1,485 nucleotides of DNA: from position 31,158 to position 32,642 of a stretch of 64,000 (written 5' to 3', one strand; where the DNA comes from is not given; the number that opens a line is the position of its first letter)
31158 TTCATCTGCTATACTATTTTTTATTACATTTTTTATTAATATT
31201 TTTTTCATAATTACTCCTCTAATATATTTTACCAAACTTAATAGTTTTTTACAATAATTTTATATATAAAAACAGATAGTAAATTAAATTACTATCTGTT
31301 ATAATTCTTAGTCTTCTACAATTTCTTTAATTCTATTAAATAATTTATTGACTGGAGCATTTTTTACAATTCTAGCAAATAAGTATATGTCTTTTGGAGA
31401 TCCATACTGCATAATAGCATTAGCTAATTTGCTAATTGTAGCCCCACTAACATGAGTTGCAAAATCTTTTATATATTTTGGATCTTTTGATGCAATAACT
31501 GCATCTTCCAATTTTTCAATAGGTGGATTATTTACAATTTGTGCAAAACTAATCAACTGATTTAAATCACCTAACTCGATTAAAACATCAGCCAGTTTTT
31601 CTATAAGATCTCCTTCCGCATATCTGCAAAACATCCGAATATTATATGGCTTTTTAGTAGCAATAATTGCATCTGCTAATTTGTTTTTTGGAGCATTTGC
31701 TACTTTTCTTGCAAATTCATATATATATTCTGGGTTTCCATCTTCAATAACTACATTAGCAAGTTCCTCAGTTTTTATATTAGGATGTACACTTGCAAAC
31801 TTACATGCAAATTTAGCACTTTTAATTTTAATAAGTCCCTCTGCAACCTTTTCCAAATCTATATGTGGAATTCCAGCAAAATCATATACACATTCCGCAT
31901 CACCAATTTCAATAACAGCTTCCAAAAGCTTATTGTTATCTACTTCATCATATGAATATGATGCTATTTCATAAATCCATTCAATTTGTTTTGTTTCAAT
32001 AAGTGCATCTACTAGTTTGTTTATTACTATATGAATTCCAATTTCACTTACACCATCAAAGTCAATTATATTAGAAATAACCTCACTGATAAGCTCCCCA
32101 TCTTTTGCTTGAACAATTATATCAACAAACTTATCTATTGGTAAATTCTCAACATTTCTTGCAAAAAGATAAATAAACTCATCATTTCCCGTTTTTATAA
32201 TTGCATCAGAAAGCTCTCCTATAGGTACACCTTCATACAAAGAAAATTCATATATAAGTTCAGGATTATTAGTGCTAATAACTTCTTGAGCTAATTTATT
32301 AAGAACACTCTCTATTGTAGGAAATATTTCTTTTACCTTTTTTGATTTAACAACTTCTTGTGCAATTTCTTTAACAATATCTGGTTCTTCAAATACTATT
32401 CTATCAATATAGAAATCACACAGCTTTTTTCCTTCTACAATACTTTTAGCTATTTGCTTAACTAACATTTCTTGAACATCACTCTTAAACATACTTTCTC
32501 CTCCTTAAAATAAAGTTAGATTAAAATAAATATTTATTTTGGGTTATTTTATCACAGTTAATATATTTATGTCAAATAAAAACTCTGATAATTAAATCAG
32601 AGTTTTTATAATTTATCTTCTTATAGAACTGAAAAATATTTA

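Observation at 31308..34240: Paralogous 28-aa helical-repeat proteins with identical promoters flanking a 76-aa winged-helix-like protein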

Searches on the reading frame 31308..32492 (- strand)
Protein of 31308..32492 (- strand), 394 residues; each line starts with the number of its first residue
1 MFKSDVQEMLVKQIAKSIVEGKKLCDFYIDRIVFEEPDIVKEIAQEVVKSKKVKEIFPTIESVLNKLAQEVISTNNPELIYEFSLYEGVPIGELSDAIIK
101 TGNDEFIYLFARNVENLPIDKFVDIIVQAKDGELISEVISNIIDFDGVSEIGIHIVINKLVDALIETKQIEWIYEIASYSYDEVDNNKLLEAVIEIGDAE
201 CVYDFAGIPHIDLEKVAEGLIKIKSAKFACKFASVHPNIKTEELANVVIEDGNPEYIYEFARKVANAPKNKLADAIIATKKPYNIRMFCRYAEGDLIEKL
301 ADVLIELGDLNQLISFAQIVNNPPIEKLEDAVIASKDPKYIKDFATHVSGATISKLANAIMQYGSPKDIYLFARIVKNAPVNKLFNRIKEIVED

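Call 4: search_protein_families(library=pfam, proteins=[window:31308-32492:-], max_evalue=10)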
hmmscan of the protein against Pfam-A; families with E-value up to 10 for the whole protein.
window:31308-32492:- (394 aa): 4 families
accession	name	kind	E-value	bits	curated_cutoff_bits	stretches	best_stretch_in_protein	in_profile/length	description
PF00637.26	Clathrin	-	0.00024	21.3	29.6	2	242-323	46-125/143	Region in Clathrin and VPS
PF11513.13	TA0956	-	0.0066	17.1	25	1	95-142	38-85/110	Thermoplasma acidophilum protein TA0956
PF13433.12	Peripla_BP_5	-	0.0082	15.7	27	1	5-102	22-114/363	Periplasmic binding protein domain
PF21356.2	Vps27_GAT-like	-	0.014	16.1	27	0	104-139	2-37/71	Vacuolar protein sorting-associated protein 27, GAT-like domain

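Call 5: search_protein_families(library=ncbifam, proteins=[window:31308-32492:-], max_evalue=10)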
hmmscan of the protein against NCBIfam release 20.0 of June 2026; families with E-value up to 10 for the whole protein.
window:31308-32492:- (394 aa): 2 families
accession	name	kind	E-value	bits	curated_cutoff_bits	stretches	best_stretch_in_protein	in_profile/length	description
TIGR03407.1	urea_ABC_UrtA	exception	0.0028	16.6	492.75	1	5-103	22-115/361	urea ABC transporter substrate-binding protein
NF040820.1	trans_reg_LrpA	equivalog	0.02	14.8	250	1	108-160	87-140/141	HTH-type transcriptional regulator LrpA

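Call 9: find_homologous_proteins(query=window:31308-32492:-, max_evalue=0.001)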
Query window:31308-32492:- (394 aa): 31 proteins with E <= 0.001 among 8000 candidates.
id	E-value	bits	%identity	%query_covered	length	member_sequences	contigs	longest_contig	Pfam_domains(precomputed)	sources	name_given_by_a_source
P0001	1.7e-45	174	32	80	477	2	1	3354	-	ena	-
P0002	1.9e-45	174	30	98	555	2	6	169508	-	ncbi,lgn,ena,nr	ncbi:MAG: hypothetical protein E7163_00385 [Firmicutes bacterium]|nr:hypothetical protein [Bacillota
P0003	2.8e-41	160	35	77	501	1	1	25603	PF12913.14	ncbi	-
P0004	5.2e-37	146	34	77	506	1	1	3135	PF14418.12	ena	-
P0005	9.9e-37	145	32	77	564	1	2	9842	-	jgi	-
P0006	4.7e-34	137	34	76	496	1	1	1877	-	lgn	-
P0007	3.3e-33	134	33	69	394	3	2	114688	-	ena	-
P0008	7.1e-32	129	37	51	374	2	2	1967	-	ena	-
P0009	1.3e-31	128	32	79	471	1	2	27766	-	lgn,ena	-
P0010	1.3e-31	128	30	84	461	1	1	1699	-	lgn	-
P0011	5.0e-27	113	31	84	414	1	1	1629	-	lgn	-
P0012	5.8e-26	110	31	65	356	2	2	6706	-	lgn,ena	-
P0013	8.1e-26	109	40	46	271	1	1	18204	-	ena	-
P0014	1.2e-25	109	33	51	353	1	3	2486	-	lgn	-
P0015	7.2e-25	106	37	60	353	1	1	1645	-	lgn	-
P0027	1.3e-10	59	38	28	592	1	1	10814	-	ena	-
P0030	1.7e-7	49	30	38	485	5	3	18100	-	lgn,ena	-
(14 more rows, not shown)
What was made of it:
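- On Unnamed 28-residue '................' repeat family (defined here): A reaches E 1e-45 to family members (call 9).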

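Call 16: find_encoding_contigs(protein=P0002, flank=8000, max_places=3)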
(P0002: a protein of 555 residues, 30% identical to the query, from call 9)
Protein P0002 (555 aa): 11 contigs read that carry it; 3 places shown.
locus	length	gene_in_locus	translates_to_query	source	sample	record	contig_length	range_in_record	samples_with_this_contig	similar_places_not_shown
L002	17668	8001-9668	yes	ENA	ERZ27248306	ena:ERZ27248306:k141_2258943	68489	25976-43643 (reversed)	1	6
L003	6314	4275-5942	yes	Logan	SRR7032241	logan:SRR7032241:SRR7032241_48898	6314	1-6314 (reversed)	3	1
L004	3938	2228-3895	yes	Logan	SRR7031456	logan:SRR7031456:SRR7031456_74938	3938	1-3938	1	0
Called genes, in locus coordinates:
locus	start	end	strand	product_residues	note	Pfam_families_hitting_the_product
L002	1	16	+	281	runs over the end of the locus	PF01509:TruB_N, PF16198:TruB_C_2 (faint)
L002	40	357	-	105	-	PF00367:PTS_EIIB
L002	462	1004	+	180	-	-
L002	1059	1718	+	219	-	-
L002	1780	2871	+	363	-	PF00768:Peptidase_S11, PF13354:Beta-lactamase2 (weak), PF07943:PBP5_C (weak)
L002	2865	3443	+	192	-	PF07670:Gate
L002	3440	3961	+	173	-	PF07670:Gate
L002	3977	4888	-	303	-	-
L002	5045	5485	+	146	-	-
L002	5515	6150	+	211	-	PF04085:MreC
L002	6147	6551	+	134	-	-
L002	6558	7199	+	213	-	PF01551:Peptidase_M23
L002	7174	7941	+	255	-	PF02163:Peptidase_M50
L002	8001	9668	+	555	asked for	-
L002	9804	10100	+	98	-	PF00829:Ribosomal_L21p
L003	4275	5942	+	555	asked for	-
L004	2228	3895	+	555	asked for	-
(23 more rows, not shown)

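Call 17: find_encoding_contigs(protein=P0007, flank=8000, max_places=3)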
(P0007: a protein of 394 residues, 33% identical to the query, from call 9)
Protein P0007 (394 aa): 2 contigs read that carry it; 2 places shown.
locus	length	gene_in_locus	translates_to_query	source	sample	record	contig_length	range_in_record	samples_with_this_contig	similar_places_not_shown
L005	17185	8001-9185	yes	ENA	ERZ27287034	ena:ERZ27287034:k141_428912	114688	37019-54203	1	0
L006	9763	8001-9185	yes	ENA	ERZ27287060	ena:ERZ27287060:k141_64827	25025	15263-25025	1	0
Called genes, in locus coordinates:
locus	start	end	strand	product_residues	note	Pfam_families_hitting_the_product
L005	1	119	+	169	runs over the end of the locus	PF04892:VanZ-LLP1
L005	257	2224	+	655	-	PF01554:MatE, PF13189:Cytidylate_kin2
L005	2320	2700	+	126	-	PF01022:HTH_5, PF12840:HTH_20 (faint)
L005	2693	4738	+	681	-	PF00403:HMA, PF00122:E1-E2_ATPase, PF00702:Hydrolase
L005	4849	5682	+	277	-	-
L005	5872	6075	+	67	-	-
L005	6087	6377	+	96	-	-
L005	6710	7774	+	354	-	PF09479:Flg_new, PF18998:Flg_new_2 (faint), PF09479:Flg_new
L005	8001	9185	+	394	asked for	-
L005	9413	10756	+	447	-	-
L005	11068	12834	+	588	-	PF13292:DXP_synthase_N, PF02775:TPP_enzyme_C (weak), PF13292:DXP_synthase_N (weak), PF02779:Transket_pyr, PF02780:Transketolase_C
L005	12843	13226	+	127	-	PF00376:MerR, PF13411:MerR_1, PF09278:MerR-DNA-bind (weak)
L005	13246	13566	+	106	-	PF02627:CMD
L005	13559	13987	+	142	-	PF07883:Cupin_2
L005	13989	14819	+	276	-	PF00248:Aldo_ket_red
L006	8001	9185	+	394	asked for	-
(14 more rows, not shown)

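Call 24: search_protein_families(library=pfam, alignment_id=A2, max_evalue=0.01)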
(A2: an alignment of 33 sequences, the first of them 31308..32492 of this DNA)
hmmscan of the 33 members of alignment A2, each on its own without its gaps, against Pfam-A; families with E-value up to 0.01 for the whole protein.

A. member 1, window:31308-32492:- (394 aa): 3 families
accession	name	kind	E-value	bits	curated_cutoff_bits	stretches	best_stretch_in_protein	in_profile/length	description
PF00637.26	Clathrin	-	0.00024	21.3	29.6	0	242-323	46-125/143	Region in Clathrin and VPS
PF11513.13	TA0956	-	0.0066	17.1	25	0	95-142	38-85/110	Thermoplasma acidophilum protein TA0956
PF13433.12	Peripla_BP_5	-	0.0082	15.7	27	0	5-102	22-114/363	Periplasmic binding protein domain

B. families by the number of members that match (of 33 scanned): 10 families
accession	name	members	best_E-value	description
PF12913.13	SH3_6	2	8.5e-12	SH3 domain (SH3b1 type)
PF14418.11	OHA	2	1.1e-05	OST-HTH Associated domain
PF02877.19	PARP_reg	2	0.00025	Poly(ADP-ribose) polymerase, regulatory domain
PF06683.16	DUF1184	2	0.0024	Protein of unknown function (DUF1184)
PF03527.20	RHS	1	7.7e-05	RHS protein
PF00637.26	Clathrin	1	0.00024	Region in Clathrin and VPS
PF17471.7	GP63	1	0.0043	Gene product 63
PF00752.23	XPG_N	1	0.0046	XPG N-terminal domain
PF11513.13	TA0956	1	0.0066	Thermoplasma acidophilum protein TA0956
PF13433.12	Peripla_BP_5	1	0.0082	Periplasmic binding protein domain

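Call 25: predict_structure(alignment_id=A2)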
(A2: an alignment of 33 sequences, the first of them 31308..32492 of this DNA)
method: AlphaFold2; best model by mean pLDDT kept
length: 394 residues; sequences in the alignment: 33
mean_pLDDT: 91.9   pTM: 0.82
mean pLDDT of the five models: 91.9, 91.5, 90.9, 90.7, 87.9
residues with pLDDT >= 90: 290; 70-90: 91; 50-70: 12; < 50: 1
segments of 3 or more residues with pLDDT < 50: none
pLDDT, mean of each block of 10 residues (from residue 1): 68 80 78 74 80 78 91 94 92 96 93 90 94 94 77 90 98 95 94 98 97 98 98 98 98 95 96 95 89 93 95 96 97 98 98 98 97 98 96 87
secondary structure, 60 per line:
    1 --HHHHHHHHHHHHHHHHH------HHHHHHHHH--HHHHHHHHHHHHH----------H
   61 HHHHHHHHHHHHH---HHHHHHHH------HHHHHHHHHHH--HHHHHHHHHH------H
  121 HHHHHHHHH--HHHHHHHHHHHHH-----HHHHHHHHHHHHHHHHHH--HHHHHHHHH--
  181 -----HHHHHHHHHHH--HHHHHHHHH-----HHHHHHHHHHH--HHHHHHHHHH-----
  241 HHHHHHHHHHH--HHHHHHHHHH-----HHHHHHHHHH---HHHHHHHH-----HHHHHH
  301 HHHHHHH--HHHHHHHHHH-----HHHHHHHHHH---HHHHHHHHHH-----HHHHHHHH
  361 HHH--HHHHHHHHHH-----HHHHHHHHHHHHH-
elements in order: H3-19 H26-34 H37-49 H60-73 H77-84 H91-101 H104-113 H120-129 H132-144 H150-167 H170-178 H186-196 H199-207 H213-223 H226-235 H241-251 H254-263 H269-278 H282-289 H295-307 H310-319 H325-334 H338-347 H353-363 H366-375 H381-393
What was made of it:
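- On Alpha-solenoid (helical repeat) fold class: AF2 pLDDT 91.9, 26 helices, two per unit (call 25).
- AF2 model with pLDDT 91.9 and pTM 0.82, 26 helices, two per unit (call 25). The fold prediction is confident (call 25).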

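Call 31: search_solved_structures(query=A2, max_evalue=10, show_alignments=2)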
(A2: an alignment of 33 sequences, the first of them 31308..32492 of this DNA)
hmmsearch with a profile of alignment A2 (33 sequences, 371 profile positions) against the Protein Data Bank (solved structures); distinct sequences matched with E-value up to 10: 1.
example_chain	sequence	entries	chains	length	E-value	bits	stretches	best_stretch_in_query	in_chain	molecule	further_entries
3kor_A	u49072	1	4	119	0.15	14.3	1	117-161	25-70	Possible Trp repressor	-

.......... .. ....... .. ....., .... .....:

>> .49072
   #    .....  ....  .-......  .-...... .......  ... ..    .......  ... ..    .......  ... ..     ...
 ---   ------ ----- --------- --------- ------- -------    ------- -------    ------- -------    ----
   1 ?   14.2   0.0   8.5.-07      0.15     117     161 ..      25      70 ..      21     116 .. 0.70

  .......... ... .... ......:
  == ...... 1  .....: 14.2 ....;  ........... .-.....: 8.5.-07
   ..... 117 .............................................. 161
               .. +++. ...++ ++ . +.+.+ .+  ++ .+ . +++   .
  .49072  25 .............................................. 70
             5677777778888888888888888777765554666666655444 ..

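Call 32: search_protein_families(library=phrogs, proteins=[window:31308-32492:-], max_evalue=1)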
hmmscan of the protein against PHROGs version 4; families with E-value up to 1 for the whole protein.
window:31308-32492:- (394 aa): 2 families
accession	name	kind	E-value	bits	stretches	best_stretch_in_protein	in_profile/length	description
phrog_17790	-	unknown function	0.18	13.1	0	320-345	9-34/80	-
phrog_33351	-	unknown function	0.27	12.3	0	295-322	22-50/64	-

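Call 33: search_protein_families(library=padloc, proteins=[window:31308-32492:-], max_evalue=1)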
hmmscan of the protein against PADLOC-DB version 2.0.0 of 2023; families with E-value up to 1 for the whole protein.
window:31308-32492:- (394 aa): 2 families
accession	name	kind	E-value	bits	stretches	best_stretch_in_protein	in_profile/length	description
PDLC01251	Cas2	-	0.0034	15.6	1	350-393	13-55/84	"CAS-I,CAS-II,CAS-III,CAS-IV,CAS-V,CAS-VI; acquisition_2"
PDLC04405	PDC-M08B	-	0.013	13.5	1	141-227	37-122/127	-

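Call 35: search_protein_representatives(alignment_id=A2)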
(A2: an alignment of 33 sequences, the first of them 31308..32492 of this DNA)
Query: 33 sequences, 371 profile positions. Proteins with E-value up to 0.001 (for the whole library): 1865; up to 1e-10: 1151; up to 1e-30: 309. The best 150 are listed.
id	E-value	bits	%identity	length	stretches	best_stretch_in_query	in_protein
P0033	2.0e-155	533.8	-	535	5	100-282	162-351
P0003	2.3e-135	467.8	-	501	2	107-347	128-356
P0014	5.8e-129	446.7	-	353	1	7-358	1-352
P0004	7.8e-127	439.7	-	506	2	64-362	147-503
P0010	1.1e-125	435.9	-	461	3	118-358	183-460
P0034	6.6e-122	423.5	-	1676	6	35-291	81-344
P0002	2.9e-119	414.8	-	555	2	33-345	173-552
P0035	3.9e-111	388.0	-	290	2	7-204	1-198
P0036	1.5e-109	382.8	-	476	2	7-258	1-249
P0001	4.8e-109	381.2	-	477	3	36-266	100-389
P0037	6.6e-109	380.7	-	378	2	80-314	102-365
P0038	1.8e-103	362.8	-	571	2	7-267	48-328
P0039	2.4e-103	362.4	-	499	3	38-283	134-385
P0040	2.5e-103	362.4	-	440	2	67-295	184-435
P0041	5.6e-103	361.2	-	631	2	66-328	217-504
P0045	6.1e-97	341.3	-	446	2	7-216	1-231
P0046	1.7e-95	336.6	-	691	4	73-309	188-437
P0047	1.3e-91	323.8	-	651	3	8-265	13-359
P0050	4.4e-86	305.6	-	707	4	30-229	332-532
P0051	5.1e-86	305.4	-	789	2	8-342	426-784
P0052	2.3e-85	303.3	-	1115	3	144-290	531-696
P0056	1.2e-81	291.0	-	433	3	148-271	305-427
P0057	1.1e-79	284.5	-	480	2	37-241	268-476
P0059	1.2e-78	281.2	-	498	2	7-297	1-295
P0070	6.4e-72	259.0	-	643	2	24-321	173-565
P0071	7.6e-72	258.8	-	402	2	35-274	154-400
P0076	6.9e-69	249.0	-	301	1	68-343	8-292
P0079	5.4e-68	246.1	-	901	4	58-323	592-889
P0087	6.7e-64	232.6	-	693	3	10-270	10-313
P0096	3.3e-62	227.1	-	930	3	21-210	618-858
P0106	2.1e-59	217.8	-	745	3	62-337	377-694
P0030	4.4e-59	216.8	-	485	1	8-365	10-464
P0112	2.6e-58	214.2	-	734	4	47-286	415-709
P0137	4.9e-52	193.6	-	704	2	71-321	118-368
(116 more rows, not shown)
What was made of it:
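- Profile search: 1,865 cluster representatives at E <= 1e-3 and 309 at E <= 1e-30 (call 35).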

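Call 36: search_protein_families(library=pfam, proteins=[P0034, P0052, P0096, P0079, P0051, P0106, P0112, P0050, P0137, P0087], max_evalue=0.001)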
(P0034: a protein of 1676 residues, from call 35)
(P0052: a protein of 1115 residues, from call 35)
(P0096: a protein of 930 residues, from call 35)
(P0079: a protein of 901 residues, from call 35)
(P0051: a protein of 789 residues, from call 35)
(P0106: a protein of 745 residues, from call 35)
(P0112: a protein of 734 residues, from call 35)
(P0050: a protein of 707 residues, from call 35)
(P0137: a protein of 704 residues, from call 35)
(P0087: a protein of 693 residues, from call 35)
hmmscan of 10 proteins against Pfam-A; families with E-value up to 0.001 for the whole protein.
P0034 (1676 aa): 1 family
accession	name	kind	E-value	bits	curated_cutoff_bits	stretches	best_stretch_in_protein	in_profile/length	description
PF12913.13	SH3_6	-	0.0008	19.4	27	0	699-725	2-29/53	SH3 domain (SH3b1 type)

P0052 (1115 aa): 1 family
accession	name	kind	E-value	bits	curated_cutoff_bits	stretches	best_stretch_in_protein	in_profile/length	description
PF14284.11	PcfJ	-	1.3e-10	41.7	25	1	176-285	29-142/147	PcfJ-like protein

P0096 (930 aa): 0 families

P0079 (901 aa): 0 families

P0051 (789 aa): 0 families

P0106 (745 aa): 0 families

P0112 (734 aa): 0 families

P0050 (707 aa): 0 families

P0137 (704 aa): 1 family
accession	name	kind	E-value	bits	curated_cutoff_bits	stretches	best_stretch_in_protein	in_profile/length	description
PF07728.20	AAA_5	-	2.4e-05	24.8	22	1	388-519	2-139/139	AAA domain (dynein-related subfamily)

P0087 (693 aa): 0 families

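Call 41: list_cluster_members(proteins=[window:31308-32492:-, window:32838-34139:-, window:28366-29283:-, window:38207-41686:-, window:24839-26986:-, window:36007-36636:+])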
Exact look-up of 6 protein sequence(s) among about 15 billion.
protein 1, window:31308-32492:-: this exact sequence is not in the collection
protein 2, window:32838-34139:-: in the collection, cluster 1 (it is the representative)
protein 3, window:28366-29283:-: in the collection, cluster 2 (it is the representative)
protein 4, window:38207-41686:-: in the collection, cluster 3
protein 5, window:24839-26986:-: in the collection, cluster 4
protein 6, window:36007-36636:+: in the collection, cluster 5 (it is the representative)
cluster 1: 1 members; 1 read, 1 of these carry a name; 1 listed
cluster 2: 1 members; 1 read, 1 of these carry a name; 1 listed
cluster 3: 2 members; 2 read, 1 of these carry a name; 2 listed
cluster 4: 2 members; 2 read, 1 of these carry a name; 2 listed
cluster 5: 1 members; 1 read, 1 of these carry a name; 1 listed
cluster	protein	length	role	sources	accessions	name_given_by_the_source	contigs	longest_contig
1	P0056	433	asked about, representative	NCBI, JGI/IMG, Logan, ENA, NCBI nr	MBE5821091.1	MAG: hypothetical protein E7311_00695 [Clostridiales bacterium] | hypothetical protein [Clostridiales bacterium]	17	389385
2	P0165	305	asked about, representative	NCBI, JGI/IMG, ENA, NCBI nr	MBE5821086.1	MAG: RluA family pseudouridine synthase [Clostridiales bacterium] | RluA family pseudouridine synthase [Clostridiales bacterium]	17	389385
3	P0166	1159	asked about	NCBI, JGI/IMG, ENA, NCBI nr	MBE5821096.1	MAG: transcription-repair coupling factor [Clostridiales bacterium] | transcription-repair coupling factor [Clostridiales bacterium]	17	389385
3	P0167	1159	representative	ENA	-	-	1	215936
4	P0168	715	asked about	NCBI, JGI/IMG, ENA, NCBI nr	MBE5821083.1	MAG: ribonuclease R [Clostridiales bacterium] | ribonuclease R [Clostridiales bacterium]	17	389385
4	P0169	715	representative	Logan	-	-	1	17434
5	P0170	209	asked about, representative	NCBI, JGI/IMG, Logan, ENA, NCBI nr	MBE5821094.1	MAG: factor for cell wall maintenance or synthesis YoaR [Clostridiales bacterium] | factor for cell wall maintenance or synthesis YoaR [Clostridiales bacterium]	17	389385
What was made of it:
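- On Unnamed 28-residue '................' repeat family (defined here): B itself is cluster representative P0056 in the profile search (calls 35, 41).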

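Call 52: fold_search(model_id=the predicted structure, library=viral)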
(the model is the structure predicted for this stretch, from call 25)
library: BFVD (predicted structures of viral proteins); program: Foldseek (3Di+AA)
matches with E <= 10: 767; with E <= 0.001: 4
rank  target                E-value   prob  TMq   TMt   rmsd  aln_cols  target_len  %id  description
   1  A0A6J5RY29            2.1e-07  1.00  0.35  0.51  10.6       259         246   20  Uncharacterized protein [uncultured Caudovirales phage]
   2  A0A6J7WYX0            2.0e-04  1.00  0.22  0.17  24.9       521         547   11  Leucine rich repeat variant [uncultured Caudovirales phage]
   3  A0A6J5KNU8            2.5e-04  1.00  0.26  0.20  20.2       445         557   12  Sel1-like repeat [uncultured Caudovirales phage]
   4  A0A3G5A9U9            7.6e-04  1.00  0.23  0.18  17.0       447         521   13  Sel1 repeat family protein [Hyperionvirus sp.]
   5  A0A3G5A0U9            1.1e-03  0.99  0.18  0.15  19.6       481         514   11  Sel1 repeat family protein [Harvfovirus sp.]
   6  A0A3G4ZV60            1.3e-03  1.00  0.26  0.23  19.7       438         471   12  Uncharacterized protein [Barrevirus sp.]
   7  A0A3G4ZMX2            1.3e-03  1.00  0.23  0.13  22.3       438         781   16  RING-type domain-containing protein [Terrestrivirus sp.]
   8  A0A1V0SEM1            1.4e-03  1.00  0.23  0.16  15.4       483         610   13  RING finger domain protein [Hokovirus HKV1]
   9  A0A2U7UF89            1.8e-03  1.00  0.24  0.21  14.9       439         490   13  Ankyrin repeat domain containing protein [Pandoravirus macleodensis]
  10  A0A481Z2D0            1.9e-03  0.99  0.21  0.20  24.6       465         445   11  Sel1 repeat protein [Mimivirus LCMiAC02]
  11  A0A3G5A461            2.1e-03  0.97  0.17  0.15  21.3       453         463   15  RING-type domain-containing protein [Harvfovirus sp.]
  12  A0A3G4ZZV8            2.3e-03  1.00  0.22  0.19  20.6       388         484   10  Sel1 repeat family protein [Faunusvirus sp.]
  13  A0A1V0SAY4            2.3e-03  0.99  0.22  0.18  25.2       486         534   10  TPR repeat protein [Catovirus CTV1]
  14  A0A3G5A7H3            2.5e-03  1.00  0.31  0.28  14.5       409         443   13  Uncharacterized protein [Hyperionvirus sp.]
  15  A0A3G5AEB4            3.1e-03  0.99  0.22  0.19  21.2       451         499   10  Uncharacterized protein [Hyperionvirus sp.]
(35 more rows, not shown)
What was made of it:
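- Closest known: Leucine-rich repeat variant. Same: One phage protein annotated LRV is a weak Foldseek hit (E 2e-4, TM 0.22, call 52).
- A BFVD Foldseek hit annotated 'Leucine rich repeat variant' (E 2e-4, TM 0.22, call 52).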
